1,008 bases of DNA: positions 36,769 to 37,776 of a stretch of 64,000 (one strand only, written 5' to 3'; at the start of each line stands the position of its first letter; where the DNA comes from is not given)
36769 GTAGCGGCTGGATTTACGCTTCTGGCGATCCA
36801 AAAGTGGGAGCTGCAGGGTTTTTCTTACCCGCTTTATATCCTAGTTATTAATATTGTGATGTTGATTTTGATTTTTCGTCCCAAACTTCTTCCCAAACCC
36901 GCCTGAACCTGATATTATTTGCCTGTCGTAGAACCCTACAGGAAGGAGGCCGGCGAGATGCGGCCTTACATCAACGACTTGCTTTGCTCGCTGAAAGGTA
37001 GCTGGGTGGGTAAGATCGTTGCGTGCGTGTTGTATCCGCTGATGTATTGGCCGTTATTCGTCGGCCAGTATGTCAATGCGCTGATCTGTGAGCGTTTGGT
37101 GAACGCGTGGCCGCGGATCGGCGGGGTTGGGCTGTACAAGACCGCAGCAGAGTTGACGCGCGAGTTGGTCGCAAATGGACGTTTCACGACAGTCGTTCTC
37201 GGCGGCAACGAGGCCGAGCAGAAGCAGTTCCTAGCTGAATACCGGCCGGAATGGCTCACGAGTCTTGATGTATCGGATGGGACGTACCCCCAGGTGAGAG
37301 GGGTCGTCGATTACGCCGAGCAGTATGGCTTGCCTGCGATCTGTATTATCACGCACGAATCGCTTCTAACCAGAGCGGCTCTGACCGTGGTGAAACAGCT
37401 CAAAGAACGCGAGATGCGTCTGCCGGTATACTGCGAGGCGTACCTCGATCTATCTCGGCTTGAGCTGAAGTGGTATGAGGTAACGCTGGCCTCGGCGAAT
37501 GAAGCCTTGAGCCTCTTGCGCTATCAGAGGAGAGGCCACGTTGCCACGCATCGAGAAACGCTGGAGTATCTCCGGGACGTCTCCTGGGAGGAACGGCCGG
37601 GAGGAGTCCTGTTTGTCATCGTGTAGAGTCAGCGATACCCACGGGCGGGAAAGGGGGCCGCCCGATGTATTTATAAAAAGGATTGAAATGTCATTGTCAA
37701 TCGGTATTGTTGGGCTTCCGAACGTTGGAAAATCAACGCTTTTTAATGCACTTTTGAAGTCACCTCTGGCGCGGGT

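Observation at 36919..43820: Cluster of short 60-65% GC islets with similar GC-rich hairpin ends interleaved with native ~45% GC genes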

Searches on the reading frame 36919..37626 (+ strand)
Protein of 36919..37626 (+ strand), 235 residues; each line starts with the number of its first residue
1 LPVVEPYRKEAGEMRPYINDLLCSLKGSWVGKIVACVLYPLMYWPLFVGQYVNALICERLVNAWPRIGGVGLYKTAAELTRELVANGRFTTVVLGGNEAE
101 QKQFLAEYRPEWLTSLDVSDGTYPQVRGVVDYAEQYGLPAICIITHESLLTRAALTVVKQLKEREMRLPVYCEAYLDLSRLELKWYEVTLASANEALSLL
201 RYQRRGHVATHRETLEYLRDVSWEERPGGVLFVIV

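Call 10: search_protein_families(library=pfam, max_evalue=0.1, proteins=[window:36919-37626:+])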
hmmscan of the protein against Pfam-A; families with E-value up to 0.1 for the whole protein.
window:36919-37626:+ (235 aa): 1 family
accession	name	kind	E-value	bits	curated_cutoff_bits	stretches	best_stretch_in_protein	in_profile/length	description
PF18854.6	baeRF_family10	-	0.017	15.8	27.1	1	73-112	76-115/143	Bacterial archaeo-eukaryotic release factor family 10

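Call 12: list_cluster_members(proteins=[window:36919-37626:+, window:38825-39178:-, window:39237-39890:+, window:40084-40869:+, window:43088-43738:+, window:40869-41519:+, window:41527-42306:+, window:36331-36906:+, window:37688-38779:+, window:43849-44547:+])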
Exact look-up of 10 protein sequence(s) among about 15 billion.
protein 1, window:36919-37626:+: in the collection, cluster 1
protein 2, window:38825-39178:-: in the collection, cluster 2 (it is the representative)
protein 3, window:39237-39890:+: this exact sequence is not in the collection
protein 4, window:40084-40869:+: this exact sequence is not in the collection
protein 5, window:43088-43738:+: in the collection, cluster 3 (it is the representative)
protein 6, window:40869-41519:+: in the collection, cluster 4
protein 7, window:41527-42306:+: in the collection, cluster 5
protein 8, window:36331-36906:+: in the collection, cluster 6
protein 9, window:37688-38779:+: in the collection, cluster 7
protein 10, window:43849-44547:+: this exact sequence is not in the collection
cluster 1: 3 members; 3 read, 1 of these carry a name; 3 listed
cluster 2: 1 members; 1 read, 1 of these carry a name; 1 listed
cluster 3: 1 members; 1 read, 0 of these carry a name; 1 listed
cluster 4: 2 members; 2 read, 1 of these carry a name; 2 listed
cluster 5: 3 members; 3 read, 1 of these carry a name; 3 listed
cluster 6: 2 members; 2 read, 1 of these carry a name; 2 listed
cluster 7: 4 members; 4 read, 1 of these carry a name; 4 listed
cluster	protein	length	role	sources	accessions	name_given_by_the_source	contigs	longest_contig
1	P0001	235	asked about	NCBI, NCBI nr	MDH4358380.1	MAG: hypothetical protein OEV37_00310 [Candidatus Berkelbacteria bacterium] | hypothetical protein [Candidatus Berkelbacteria bacterium]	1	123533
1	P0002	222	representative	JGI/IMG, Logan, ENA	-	-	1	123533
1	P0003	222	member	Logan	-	-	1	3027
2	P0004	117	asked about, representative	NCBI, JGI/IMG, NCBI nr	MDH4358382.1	MAG: hypothetical protein OEV37_00320 [Candidatus Berkelbacteria bacterium] | hypothetical protein [Candidatus Berkelbacteria bacterium]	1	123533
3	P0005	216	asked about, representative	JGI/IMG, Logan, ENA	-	-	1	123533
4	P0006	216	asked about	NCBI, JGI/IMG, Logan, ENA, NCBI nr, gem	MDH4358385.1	MAG: hypothetical protein OEV37_00335 [Candidatus Berkelbacteria bacterium] | hypothetical protein [Candidatus Berkelbacteria bacterium]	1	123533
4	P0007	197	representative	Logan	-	-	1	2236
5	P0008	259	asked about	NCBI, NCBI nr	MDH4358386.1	MAG: hypothetical protein OEV37_00340 [Candidatus Berkelbacteria bacterium] | hypothetical protein [Candidatus Berkelbacteria bacterium]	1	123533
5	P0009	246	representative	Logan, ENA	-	-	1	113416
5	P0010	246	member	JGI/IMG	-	-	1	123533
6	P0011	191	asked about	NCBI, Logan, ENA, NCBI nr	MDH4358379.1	MAG: hypothetical protein OEV37_00305 [Candidatus Berkelbacteria bacterium] | hypothetical protein [Candidatus Berkelbacteria bacterium]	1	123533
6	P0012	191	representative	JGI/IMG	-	-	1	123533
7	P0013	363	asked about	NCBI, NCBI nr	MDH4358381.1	MAG: redox-regulated ATPase YchF [Candidatus Berkelbacteria bacterium] | redox-regulated ATPase YchF [Candidatus Berkelbacteria bacterium]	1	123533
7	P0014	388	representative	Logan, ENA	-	-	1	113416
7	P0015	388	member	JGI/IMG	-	-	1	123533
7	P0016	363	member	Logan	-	-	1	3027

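Call 13: find_encoding_contigs(protein=P0016, flank=10000, max_places=10)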
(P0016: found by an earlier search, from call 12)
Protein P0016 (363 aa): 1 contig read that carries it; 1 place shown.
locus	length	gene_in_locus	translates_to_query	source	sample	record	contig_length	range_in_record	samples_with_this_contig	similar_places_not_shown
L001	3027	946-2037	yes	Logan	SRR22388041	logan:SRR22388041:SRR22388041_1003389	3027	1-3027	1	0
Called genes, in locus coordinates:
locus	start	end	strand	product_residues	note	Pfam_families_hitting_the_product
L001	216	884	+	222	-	-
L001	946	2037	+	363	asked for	PF01926:MMR_HSR1, PF02421:FeoB_N, PF06071:YchF-GTPase_C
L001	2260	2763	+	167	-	-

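Call 14: find_encoding_contigs(protein=P0014, flank=10000, max_places=10)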
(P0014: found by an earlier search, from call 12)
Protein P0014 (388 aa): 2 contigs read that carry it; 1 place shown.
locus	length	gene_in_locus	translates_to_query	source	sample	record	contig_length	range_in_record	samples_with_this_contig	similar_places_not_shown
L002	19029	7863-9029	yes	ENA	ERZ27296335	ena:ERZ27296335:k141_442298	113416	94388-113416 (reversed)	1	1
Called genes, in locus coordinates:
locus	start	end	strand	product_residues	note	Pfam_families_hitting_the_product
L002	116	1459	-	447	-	-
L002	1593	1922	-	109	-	-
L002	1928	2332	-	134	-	-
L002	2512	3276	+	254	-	PF01978:TrmB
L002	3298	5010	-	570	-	-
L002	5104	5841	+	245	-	PF01978:TrmB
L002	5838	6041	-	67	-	PF02001:DUF134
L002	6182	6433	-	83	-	PF17253:DUF5320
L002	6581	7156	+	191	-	-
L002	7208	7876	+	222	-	-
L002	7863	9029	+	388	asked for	PF01926:MMR_HSR1, PF02421:FeoB_N, PF06071:YchF-GTPase_C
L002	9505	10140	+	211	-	-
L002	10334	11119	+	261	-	-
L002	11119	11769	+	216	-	-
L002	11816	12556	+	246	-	-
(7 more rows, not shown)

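Call 24: search_protein_families(library=phrogs, max_evalue=0.01, proteins=[window:36919-37626:+])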
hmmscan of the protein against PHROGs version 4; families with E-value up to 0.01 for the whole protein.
window:36919-37626:+ (235 aa): 1 family
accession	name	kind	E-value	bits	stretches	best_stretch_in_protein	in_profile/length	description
phrog_7513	-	unknown function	0.0066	16.3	1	119-177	23-78/461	-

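Call 36: search_solved_structures(query=A2, max_evalue=10, show_alignments=3)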
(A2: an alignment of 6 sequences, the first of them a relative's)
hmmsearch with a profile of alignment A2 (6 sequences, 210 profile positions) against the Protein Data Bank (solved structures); distinct sequences matched with E-value up to 10: 1.
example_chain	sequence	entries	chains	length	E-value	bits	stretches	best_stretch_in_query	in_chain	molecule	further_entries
8ajr_A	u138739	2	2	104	1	12.2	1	77-105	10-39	Methyl-CpG-binding protein 2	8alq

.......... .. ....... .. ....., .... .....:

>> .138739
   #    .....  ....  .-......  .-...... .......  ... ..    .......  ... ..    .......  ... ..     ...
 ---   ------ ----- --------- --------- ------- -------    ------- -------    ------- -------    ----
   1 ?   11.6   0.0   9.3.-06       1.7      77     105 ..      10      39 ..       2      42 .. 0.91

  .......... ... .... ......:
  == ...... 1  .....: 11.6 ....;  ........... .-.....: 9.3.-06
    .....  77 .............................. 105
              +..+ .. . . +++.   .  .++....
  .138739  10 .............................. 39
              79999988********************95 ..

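Call 37: find_related_loci(query=A2, collection=genome_contigs, flank=10000)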
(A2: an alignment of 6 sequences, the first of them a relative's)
Query A2 (216 aa) in genome_contigs; peptide patterns used: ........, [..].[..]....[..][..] (x = any residue, [..] = any of these).
59 stretches matched a pattern, but none encodes a relative of the query by tblastn (E <= 1e-3).

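Call 39: find_homologous_proteins(query=window:36958-37626:+, max_evalue=0.001)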
Query window:36958-37626:+ (222 aa): 4 proteins with E <= 0.001 among 332 candidates.
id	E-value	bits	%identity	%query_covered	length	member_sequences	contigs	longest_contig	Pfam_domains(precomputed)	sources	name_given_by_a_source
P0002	1.3e-145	501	100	100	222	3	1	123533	-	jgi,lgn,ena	-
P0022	3.3e-95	336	71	100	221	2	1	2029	-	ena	-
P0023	5.7e-87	309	65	100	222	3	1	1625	-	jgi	-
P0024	2.4e-73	265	85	61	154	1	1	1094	-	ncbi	-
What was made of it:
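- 36958..37626 (+): Islet-1 gene: 222-aa protein with N-terminal hydrophobic helices and a Rossmann-like alpha/beta domain; function unknown. Only 4 clusters in 5.8 billion proteins (call 39).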

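Call 42: predict_structure(alignment_id=A2)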
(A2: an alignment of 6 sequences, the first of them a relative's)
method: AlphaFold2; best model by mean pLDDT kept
length: 216 residues; sequences in the alignment: 6
mean_pLDDT: 56.1   pTM: 0.51
mean pLDDT of the five models: 56.1, 48.8, 48.7, 48.5, 35.9
residues with pLDDT >= 90: 0; 70-90: 60; 50-70: 62; < 50: 94
segments of 3 or more residues with pLDDT < 50: 1-4, 6-66, 114-135, 169-173
pLDDT, mean of each block of 10 residues (from residue 1): 44 39 36 35 34 37 51 78 74 80 76 47 38 48 65 72 61 56 60 68 78 58
secondary structure, 60 per line:
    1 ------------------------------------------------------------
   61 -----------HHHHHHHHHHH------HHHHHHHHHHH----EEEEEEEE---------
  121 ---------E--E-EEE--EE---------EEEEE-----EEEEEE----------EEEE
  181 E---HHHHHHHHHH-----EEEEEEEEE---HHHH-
elements in order: H72-82 H89-99 E104-111 E135-137 E151-155 E161-166 E177-181 H185-194 E200-208 H212-215
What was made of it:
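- On 3D domain (PF06725; MltA/YuiC lytic transglycosylases), for islet 4: Its strand and helix order is compatible with the fold, but the model is too weak for a fold search (call 42).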

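Call 46: search_protein_representatives(alignment_id=A2)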
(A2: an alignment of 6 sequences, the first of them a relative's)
Query: 6 sequences, 210 profile positions. Proteins with E-value up to 0.001 (for the whole library): 54; up to 1e-10: 27; up to 1e-30: 3. The best 54 are listed.
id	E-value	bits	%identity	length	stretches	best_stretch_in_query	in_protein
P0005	6.3e-114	395.2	-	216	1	1-210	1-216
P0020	1.0e-85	303.1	-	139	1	72-210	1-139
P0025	5.5e-35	137.3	-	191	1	49-210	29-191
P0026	2.2e-26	109.2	-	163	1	59-203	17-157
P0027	3.2e-26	108.7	-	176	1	60-202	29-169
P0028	4.5e-25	104.9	-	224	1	28-210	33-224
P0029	9.2e-24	100.7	-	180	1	49-202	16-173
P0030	2.5e-22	96.0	-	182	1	62-205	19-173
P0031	6.7e-22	94.6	-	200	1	49-202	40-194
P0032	5.9e-21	91.5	-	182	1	57-202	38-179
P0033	5.2e-19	85.1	-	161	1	61-203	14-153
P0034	4.2e-18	82.2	-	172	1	73-193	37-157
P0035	7.2e-17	78.1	-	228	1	53-210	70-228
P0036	1.6e-15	73.8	-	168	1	83-198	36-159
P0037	2.0e-14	70.2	-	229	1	8-209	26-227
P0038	2.8e-14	69.6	-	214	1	50-208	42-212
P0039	9.3e-14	68.0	-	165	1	66-183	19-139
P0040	3.7e-13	66.0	-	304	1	45-201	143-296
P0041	2.1e-12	63.5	-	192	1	70-181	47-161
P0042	2.3e-12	63.4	-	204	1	39-199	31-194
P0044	6.6e-12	61.9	-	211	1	5-209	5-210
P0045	9.9e-12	61.3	-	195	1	70-193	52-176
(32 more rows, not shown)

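Call 48: search_protein_families(library=pfam, alignment_id=A3, max_evalue=0.01)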
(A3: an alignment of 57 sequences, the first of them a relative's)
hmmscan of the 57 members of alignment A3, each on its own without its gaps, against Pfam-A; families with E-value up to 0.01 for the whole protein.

A. member 1, P0005 (216 aa): 0 families

B. families by the number of members that match (of 57 scanned): 2 families
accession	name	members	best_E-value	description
PF06725.17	3D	36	7.5e-12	3D domain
PF18200.7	Big_11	1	0.0082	Bacterial Ig-like domain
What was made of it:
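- On 3D domain (PF06725; MltA/YuiC lytic transglycosylases), for islet 4: 36 of the 57 relatives match PF06725, best E 7.5e-12 (call 48).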

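Call 49: search_solved_structures(query=A3, max_evalue=1, show_alignments=2)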
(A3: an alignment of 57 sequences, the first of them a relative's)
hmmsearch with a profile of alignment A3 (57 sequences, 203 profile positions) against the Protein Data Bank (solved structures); distinct sequences matched with E-value up to 1: 13.
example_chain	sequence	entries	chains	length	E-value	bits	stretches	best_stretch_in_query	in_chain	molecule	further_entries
4wjt_A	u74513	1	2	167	4e-12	49.4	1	69-174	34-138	Uncharacterized protein YuiC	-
4wlk_A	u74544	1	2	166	4e-12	49.4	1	69-174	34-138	YuiC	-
4wli_A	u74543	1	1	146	4.5e-12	49.2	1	71-174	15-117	YuiC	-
2ae0_X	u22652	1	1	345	0.00044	23.2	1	103-173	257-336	Membrane-bound lytic murein transglycosylase A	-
2gae_A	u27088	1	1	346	0.00045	23.1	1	103-173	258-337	Membrane-bound lytic murein transglycosylase A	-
7esj_A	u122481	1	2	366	0.0011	21.9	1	90-169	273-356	membrane-bound lytic murein transglycosylase A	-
6qk4_B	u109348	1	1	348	0.022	17.6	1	89-147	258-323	Membrane-bound lytic murein transglycosylase A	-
2g5d_A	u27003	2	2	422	0.066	16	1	87-158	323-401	GNA33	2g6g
3czb_A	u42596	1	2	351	0.073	15.9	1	87-175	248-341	Putative transglycosylase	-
2pi8_A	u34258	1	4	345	0.073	15.9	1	103-173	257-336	Membrane-bound lytic murein transglycosylase A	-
2pic_A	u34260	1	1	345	0.085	15.7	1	103-173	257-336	Membrane-bound lytic murein transglycosylase A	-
2pjj_A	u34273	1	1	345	0.086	15.7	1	103-173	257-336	Membrane-bound lytic murein transglycosylase A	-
2pnw_A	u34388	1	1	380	0.83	12.5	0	120-157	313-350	Membrane-bound lytic murein transglycosylase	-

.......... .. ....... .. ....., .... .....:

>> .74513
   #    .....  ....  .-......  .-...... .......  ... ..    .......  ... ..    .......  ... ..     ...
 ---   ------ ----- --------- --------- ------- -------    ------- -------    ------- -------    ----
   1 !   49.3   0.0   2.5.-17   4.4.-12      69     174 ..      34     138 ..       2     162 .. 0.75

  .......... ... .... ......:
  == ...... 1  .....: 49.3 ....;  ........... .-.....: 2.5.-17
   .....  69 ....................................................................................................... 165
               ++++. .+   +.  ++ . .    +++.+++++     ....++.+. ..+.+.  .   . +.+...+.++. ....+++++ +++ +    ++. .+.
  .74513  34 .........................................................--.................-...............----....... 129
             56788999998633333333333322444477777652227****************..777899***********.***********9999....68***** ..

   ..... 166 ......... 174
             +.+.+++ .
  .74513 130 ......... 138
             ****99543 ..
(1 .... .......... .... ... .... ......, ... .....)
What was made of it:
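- On 3D domain (PF06725; MltA/YuiC lytic transglycosylases), for islet 4: A profile of 57 relatives hits YuiC at E 4e-12 and MltA at 4e-4 (call 49).
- Checked: The 3D-domain call for islet 4 is correct (calls 48, 49).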

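Call 50: list_cluster_members(proteins=[P0025, P0026, P0027, P0028, P0029, P0030, P0031, P0032, P0033, P0035])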
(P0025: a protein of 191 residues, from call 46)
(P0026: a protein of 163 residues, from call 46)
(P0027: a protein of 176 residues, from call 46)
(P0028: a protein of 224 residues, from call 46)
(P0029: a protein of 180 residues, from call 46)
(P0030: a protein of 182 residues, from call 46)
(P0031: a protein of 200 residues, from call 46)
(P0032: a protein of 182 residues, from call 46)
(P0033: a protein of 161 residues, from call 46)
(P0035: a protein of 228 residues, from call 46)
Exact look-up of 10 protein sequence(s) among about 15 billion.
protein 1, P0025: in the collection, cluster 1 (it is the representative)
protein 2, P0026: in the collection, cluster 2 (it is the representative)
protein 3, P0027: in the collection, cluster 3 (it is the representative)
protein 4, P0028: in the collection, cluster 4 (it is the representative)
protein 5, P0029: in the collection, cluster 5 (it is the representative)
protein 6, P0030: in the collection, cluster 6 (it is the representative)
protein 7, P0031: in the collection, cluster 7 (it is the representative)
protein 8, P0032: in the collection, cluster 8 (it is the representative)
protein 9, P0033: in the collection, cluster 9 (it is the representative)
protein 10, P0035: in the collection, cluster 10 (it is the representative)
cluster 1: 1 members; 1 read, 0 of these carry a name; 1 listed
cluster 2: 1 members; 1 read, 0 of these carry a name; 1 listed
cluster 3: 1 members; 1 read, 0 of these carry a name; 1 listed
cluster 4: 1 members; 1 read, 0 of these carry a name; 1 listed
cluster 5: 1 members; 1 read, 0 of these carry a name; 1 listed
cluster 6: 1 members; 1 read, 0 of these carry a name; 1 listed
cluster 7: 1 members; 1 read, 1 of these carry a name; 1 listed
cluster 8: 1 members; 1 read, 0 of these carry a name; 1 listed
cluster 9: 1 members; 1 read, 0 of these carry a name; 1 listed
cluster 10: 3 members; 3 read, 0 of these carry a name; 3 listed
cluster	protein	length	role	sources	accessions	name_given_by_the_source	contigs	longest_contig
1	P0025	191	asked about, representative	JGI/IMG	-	-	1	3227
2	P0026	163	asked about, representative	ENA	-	-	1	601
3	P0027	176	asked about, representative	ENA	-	-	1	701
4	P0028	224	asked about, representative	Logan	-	-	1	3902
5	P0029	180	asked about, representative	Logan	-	-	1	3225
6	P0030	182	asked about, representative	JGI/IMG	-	-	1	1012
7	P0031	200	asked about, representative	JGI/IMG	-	3D (Asp-Asp-Asp) domain-containing protein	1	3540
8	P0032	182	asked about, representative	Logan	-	-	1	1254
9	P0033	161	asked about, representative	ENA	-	-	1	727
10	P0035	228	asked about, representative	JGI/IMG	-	-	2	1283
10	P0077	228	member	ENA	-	-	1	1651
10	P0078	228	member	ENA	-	-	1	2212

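Call 55: find_related_loci(query=A5, collection=genome_contigs, flank=6000)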
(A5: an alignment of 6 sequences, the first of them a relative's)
Query A5 (216 aa) in genome_contigs; peptide patterns used: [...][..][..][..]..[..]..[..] (x = any residue, [..] = any of these).
52 stretches matched a pattern, but none encodes a relative of the query by tblastn (E <= 1e-3).
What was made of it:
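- Tried and rejected: Two pattern scans of GTDB species genomes for the 3D subfamily found no relative (calls 37, 55).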

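Call 56: find_related_loci(query=A5, collection=metagenome_contigs, flank=8000)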
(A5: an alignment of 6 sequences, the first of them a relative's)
Query A5 (216 aa) in metagenome_contigs; peptide patterns used: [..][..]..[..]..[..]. (x = any residue, [..] = any of these).
213 stretches matched a pattern; 7 encode a relative of the query (tblastn E <= 1e-3); 7 distinct loci.
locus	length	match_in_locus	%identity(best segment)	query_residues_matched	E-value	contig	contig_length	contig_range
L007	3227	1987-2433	45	62-216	3e-30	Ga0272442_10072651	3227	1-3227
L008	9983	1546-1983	52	70-216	2e-30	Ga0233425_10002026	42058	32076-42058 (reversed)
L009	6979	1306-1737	46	70-216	2e-28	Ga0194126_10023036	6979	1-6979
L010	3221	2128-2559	46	70-216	2e-28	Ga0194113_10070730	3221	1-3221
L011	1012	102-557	38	70-210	2e-26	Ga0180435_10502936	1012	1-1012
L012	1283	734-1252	37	39-216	4e-18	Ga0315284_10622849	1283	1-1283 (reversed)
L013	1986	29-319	43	120-216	5e-14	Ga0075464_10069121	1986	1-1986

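Call 60: search_protein_families(library=phrogs, max_evalue=0.001, proteins=[L008:616-1269:+, L008:1279-1986:+, L008:2169-2723:+, L008:2720-3184:+, L008:4036-4539:+, L008:4695-5537:+, L008:5685-7022:+, L008:7130-7672:+, L008:7662-8474:+, L008:8464-9075:+])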
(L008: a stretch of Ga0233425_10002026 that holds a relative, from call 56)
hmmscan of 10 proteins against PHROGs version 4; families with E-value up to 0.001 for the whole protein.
L008:616-1269:+ (217 aa): 1 family
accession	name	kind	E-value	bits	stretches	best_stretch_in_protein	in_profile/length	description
phrog_3849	-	unknown function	1.2e-11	45.6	1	113-188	10-87/92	-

L008:1279-1986:+ (235 aa): 0 families

L008:2169-2723:+ (184 aa): 0 families

L008:2720-3184:+ (154 aa): 0 families

L008:4036-4539:+ (167 aa): 2 families
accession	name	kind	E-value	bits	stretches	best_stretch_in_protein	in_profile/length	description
phrog_159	-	DNA, RNA and nucleotide metabolism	1e-16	61.9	1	2-166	88-249/330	RuvC-like Holliday junction resolvase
phrog_1770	-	DNA, RNA and nucleotide metabolism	1.5e-09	39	1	2-163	4-147/158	Holliday junction resolvase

L008:4695-5537:+ (280 aa): 4 families
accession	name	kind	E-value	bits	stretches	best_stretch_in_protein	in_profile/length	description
phrog_14988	-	other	1.1e-05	26.2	1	111-236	36-161/272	peptidase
phrog_6700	-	lysis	0.00017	19.6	1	119-203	2636-2719/2898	endolysin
phrog_3084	-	lysis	0.00034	20.7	1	121-268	39-187/468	endolysin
phrog_10030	-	tail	0.00088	17.6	0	109-204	1915-2014/2105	tail length tape measure protein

L008:5685-7022:+ (445 aa): 3 families
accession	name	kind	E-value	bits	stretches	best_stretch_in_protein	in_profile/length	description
phrog_1218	-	DNA, RNA and nucleotide metabolism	3.2e-30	106.6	1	114-422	14-346/364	exonuclease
phrog_1706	-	DNA, RNA and nucleotide metabolism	1.4e-07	32.3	1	118-418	55-255/293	CRISPR/Cas system associated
phrog_69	-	DNA, RNA and nucleotide metabolism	2.2e-05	24.7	1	116-275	96-248/501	exonuclease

L008:7130-7672:+ (180 aa): 0 families

L008:7662-8474:+ (270 aa): 1 family
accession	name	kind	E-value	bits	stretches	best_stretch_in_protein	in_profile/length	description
phrog_124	-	DNA, RNA and nucleotide metabolism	1.1e-35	124.7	1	6-233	29-270/382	Sak4-like ssDNA annealing protein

L008:8464-9075:+ (203 aa): 1 family
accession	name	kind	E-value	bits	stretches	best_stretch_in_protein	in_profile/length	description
phrog_378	-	DNA, RNA and nucleotide metabolism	0.0005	21.4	1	18-122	15-123/163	single strand DNA binding protein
